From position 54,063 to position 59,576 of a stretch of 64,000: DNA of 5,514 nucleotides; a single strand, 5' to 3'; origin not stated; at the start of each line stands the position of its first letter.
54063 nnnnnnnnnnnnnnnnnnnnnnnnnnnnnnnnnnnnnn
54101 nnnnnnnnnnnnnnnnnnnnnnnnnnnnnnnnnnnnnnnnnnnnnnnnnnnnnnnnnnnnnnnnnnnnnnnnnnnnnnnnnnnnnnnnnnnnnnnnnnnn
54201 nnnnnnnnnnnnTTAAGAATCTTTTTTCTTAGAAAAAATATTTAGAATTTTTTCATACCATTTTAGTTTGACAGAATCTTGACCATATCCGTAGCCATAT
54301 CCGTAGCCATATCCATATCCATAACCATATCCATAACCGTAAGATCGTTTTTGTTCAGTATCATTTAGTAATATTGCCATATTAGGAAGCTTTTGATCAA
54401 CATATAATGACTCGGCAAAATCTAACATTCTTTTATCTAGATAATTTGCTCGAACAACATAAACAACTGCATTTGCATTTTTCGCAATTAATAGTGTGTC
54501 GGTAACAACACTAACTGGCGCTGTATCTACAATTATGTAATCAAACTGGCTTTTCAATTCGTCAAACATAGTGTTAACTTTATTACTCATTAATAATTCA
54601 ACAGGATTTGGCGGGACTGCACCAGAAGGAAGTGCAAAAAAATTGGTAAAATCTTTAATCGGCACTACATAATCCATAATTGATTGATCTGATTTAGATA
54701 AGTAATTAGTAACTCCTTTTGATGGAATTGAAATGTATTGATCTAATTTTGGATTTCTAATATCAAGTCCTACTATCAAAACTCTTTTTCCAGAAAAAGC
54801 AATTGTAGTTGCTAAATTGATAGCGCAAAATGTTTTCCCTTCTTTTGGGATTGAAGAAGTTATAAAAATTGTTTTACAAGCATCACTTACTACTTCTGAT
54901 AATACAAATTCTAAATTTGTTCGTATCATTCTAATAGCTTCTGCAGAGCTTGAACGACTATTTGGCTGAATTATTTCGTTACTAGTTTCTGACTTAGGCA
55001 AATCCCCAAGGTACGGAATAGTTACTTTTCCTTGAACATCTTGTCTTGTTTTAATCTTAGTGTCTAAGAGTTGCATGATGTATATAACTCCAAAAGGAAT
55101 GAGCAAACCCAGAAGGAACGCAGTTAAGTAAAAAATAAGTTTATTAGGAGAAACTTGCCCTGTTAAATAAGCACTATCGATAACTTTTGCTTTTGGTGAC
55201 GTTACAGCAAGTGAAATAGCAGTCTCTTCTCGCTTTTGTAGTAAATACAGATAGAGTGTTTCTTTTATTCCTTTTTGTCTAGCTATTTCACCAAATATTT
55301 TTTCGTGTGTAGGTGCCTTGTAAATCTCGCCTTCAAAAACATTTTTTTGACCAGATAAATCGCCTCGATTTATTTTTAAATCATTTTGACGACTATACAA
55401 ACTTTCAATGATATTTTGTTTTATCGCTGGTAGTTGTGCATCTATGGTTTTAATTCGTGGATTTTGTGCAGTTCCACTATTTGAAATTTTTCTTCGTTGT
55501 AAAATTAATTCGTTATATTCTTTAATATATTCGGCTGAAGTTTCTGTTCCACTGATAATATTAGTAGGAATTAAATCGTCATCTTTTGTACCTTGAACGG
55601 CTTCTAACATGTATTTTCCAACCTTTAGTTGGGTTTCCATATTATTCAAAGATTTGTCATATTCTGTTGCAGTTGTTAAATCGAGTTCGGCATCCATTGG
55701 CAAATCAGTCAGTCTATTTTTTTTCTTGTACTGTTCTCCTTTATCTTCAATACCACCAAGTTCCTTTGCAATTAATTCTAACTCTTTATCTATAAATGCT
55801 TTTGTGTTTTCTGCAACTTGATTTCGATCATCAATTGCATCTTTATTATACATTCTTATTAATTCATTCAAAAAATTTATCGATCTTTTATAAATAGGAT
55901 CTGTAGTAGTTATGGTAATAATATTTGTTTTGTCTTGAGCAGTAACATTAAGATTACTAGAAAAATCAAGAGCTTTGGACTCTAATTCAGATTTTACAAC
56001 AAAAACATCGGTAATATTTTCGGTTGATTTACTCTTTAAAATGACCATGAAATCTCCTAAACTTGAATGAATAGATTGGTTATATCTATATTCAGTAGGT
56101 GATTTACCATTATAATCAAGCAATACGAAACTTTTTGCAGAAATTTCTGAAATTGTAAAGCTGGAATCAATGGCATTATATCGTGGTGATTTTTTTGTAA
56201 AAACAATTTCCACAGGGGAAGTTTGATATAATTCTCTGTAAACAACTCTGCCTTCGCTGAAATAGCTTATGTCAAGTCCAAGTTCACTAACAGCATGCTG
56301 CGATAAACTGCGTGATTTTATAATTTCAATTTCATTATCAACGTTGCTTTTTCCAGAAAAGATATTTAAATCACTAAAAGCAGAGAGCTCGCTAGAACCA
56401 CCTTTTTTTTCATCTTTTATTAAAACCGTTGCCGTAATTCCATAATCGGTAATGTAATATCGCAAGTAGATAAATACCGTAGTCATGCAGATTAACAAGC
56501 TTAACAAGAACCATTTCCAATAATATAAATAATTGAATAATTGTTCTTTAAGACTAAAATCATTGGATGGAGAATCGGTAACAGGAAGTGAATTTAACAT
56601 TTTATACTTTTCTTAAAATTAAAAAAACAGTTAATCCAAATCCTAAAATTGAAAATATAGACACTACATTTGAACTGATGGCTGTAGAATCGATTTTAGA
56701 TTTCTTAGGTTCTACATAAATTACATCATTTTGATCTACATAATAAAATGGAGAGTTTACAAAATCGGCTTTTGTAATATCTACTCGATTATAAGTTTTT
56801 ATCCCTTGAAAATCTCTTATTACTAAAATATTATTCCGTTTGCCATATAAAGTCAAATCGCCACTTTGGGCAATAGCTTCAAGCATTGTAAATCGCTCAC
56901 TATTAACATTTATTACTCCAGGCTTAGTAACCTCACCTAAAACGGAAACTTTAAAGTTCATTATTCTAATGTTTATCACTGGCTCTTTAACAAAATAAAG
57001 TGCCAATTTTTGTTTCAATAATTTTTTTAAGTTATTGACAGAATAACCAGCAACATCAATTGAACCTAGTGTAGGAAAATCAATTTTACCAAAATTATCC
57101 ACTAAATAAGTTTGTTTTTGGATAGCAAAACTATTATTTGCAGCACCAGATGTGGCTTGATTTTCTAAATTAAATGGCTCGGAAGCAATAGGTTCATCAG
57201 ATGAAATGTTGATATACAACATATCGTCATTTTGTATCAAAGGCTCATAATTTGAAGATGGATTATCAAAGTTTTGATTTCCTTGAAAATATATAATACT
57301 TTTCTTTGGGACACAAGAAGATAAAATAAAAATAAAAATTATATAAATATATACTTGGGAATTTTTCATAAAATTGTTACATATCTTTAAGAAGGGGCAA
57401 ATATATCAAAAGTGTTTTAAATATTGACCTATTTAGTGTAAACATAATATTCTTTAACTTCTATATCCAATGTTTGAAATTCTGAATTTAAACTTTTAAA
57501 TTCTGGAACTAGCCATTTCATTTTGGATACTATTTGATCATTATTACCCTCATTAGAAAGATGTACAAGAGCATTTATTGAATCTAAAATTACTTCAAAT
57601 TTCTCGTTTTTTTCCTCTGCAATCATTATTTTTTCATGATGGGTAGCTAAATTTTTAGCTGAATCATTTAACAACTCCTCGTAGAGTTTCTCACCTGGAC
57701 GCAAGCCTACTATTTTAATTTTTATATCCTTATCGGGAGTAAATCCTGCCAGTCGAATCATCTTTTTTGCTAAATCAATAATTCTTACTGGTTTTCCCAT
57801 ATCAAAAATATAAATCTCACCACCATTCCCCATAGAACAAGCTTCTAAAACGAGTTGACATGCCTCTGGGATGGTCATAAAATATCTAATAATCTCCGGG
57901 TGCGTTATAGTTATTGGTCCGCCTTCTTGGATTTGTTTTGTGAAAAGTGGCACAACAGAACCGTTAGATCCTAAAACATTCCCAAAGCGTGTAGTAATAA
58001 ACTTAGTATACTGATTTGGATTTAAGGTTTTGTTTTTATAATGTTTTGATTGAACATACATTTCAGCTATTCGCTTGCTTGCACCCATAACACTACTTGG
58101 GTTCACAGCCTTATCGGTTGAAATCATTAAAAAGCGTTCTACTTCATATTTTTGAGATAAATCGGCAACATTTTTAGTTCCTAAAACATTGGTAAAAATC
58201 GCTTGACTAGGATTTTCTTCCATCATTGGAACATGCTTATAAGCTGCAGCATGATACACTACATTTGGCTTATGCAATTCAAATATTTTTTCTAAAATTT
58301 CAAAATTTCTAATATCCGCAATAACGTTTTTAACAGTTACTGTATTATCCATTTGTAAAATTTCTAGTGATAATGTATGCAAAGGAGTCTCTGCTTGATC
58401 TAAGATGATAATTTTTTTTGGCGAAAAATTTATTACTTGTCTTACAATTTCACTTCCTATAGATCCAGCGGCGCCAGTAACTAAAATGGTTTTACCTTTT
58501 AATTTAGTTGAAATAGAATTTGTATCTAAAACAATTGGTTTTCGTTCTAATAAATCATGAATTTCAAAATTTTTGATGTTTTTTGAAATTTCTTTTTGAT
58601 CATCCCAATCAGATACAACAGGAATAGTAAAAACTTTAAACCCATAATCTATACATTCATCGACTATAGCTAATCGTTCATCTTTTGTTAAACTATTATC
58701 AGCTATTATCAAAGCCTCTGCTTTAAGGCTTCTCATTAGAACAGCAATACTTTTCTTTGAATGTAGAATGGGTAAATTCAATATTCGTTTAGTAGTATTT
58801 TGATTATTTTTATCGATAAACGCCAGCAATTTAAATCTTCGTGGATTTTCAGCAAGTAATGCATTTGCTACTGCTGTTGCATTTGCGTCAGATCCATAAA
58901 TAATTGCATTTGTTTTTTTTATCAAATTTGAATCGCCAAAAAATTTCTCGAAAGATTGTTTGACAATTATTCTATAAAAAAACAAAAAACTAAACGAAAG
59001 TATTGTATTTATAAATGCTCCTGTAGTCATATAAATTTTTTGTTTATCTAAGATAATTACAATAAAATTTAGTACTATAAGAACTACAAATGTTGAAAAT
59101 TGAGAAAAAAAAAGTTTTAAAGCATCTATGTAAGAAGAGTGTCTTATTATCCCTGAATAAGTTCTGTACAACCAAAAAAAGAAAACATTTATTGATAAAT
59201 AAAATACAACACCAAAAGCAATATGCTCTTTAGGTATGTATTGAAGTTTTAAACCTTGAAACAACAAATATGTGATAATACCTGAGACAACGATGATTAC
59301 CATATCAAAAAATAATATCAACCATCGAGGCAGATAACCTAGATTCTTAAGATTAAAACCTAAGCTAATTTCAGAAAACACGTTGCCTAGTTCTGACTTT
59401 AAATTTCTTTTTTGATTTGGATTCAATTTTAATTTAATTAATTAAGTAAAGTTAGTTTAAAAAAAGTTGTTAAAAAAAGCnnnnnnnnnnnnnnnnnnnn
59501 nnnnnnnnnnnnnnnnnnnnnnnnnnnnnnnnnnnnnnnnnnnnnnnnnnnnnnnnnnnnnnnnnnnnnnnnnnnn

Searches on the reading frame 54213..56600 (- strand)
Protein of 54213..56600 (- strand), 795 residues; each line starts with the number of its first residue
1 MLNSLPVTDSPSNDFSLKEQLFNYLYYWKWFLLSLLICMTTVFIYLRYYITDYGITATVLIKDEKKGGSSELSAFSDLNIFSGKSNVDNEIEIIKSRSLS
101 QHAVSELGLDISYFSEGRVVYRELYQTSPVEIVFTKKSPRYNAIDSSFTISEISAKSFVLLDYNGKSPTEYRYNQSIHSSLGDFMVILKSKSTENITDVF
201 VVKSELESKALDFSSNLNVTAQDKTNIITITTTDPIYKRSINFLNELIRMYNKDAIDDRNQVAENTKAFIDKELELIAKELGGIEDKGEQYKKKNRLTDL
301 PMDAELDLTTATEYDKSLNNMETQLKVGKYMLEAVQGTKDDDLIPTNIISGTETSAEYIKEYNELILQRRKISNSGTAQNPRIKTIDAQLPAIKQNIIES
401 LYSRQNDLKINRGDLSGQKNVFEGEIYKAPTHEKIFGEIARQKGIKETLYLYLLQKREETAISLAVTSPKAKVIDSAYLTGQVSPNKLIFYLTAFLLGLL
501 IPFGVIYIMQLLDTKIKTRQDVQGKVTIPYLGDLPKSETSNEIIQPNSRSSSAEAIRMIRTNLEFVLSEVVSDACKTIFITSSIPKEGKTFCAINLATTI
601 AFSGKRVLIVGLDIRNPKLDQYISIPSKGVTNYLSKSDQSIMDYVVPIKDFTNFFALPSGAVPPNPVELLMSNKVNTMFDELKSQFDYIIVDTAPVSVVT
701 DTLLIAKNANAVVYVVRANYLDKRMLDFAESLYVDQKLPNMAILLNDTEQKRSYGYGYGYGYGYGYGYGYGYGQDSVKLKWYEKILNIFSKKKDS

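Call 6: search_protein_families(library=ncbifam, proteins=[window:54213-56600:-], max_evalue=0.001)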
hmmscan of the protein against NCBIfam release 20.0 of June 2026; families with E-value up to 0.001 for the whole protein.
window:54213-56600:- (795 aa): 13 families
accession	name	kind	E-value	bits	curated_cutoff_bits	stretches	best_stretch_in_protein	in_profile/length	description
NF008568.0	PRK11519.1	equivalog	1e-46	159.4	1068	2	386-766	316-715/720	tyrosine-protein kinase Wzc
NF007350.0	PRK09841.1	equivalog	3.3e-41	141.2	1248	2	441-768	377-722/726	tyrosine-protein kinase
TIGR01007.1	eps_fam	subfamily_domain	3.6e-40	137.7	108.05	1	555-761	2-204/204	polysaccharide biosynthesis tyrosine autokinase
TIGR01005.1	eps_transp_fam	subfamily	2.2e-33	115.5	411.7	2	545-717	519-687/754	exopolysaccharide transport protein family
TIGR03018.1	pepcterm_TyrKin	hypoth_equivalog_domain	4e-31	108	230.65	1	546-727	5-190/207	XrtA-associated tyrosine autokinase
TIGR03029.1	EpsG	equivalog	2.9e-24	85.7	313.8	1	524-720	55-247/274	chain length determinant protein tyrosine kinase EpsG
TIGR03007.1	pepcterm_ChnLen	equivalog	1.3e-13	50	278.85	1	368-543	297-469/498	XrtA system polysaccharide chain length determinant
TIGR01006.1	polys_exp_MPA1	subfamily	2.6e-09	36.8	296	1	480-536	167-223/226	CspC family polysaccharide chain length determinant protein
TIGR01968.1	minD_bact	equivalog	1.4e-07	31.1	212.9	1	577-714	3-139/261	septum site-determining protein MinD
NF008079.0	PRK10818.1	equivalog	1.2e-05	24.8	508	1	576-710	3-137/270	septum site-determining protein MinD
NF041546.1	ParA_partition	equivalog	3.6e-05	23.4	180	0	666-723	57-113/203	ParA family partition ATPase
TIGR03017.1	EpsF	equivalog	0.00021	20.1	422.75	0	483-533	392-442/444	chain length determinant protein EpsF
TIGR03453.1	partition_RepA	equivalog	0.00075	18.4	348.45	0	563-613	92-142/387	plasmid partitioning protein RepA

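Call 7: search_protein_families(library=pfam, proteins=[window:54213-56600:-], max_evalue=0.001)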
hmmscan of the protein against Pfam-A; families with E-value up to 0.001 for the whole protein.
window:54213-56600:- (795 aa): 3 families
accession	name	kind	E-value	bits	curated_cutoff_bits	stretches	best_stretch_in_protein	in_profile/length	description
PF13614.12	AAA_31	-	3.7e-07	30.7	27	1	587-719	13-150/177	AAA domain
PF13807.11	GNVR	-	5.6e-05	23.4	27.7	1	445-508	15-79/82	G-rich domain on putative tyrosine kinase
PF02706.20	Wzz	-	7.8e-05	23.3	25.5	1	27-107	15-91/91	Chain length determinant protein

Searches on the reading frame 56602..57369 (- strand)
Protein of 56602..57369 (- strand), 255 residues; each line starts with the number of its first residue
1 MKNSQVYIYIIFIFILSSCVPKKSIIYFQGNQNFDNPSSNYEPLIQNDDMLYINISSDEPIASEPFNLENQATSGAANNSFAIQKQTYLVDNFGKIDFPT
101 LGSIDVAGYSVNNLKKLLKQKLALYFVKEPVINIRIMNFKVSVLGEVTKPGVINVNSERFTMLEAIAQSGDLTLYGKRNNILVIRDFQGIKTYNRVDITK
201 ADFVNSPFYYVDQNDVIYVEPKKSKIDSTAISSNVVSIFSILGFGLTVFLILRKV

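Call 50: search_protein_families(library=pfam, proteins=[window:56602-57369:-], max_evalue=0.0001)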
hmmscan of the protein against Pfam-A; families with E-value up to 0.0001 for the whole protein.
window:56602-57369:- (255 aa): 3 families
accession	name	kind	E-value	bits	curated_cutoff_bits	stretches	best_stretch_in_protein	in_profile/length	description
PF02563.21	Poly_export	-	2.9e-13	50.2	28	1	39-136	3-76/77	Polysaccharide biosynthesis/export protein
PF22461.2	SLBB_2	-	5.3e-08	33.3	27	1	140-219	2-79/79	SLBB domain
PF10531.15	SLBB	-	5.2e-06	26.6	27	1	140-189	1-48/55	SLBB domain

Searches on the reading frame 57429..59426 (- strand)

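Call 50: search_protein_families(library=pfam, proteins=[window:57429-59426:-], max_evalue=0.0001)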
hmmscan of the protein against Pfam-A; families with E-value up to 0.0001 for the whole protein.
window:57429-59426:- (665 aa): 7 families
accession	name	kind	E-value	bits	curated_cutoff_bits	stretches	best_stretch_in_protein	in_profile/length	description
PF02719.21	Polysacc_synt_2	-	2.2e-119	398.4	20.2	1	314-604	1-292/293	Polysaccharide biosynthesis protein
PF01370.27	Epimerase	-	3.1e-24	86.2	20.9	1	314-537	1-235/240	NAD dependent epimerase/dehydratase family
PF16363.11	GDP_Man_Dehyd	-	3.4e-16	60.1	27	1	315-438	1-130/332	GDP-mannose 4,6 dehydratase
PF04321.23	RmlD_sub_bind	-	3.9e-14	52.9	27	1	313-439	2-103/287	RmlD substrate binding domain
PF01073.25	3Beta_HSD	-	1.1e-11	44.8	22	1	315-446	1-125/280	3-beta hydroxysteroid dehydrogenase/isomerase family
PF07993.18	NAD_binding_4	-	5.1e-07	29.5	20.1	1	316-474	1-178/258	Male sterility protein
PF08659.16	KR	-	2.1e-05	25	22.6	1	313-437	2-136/180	KR domain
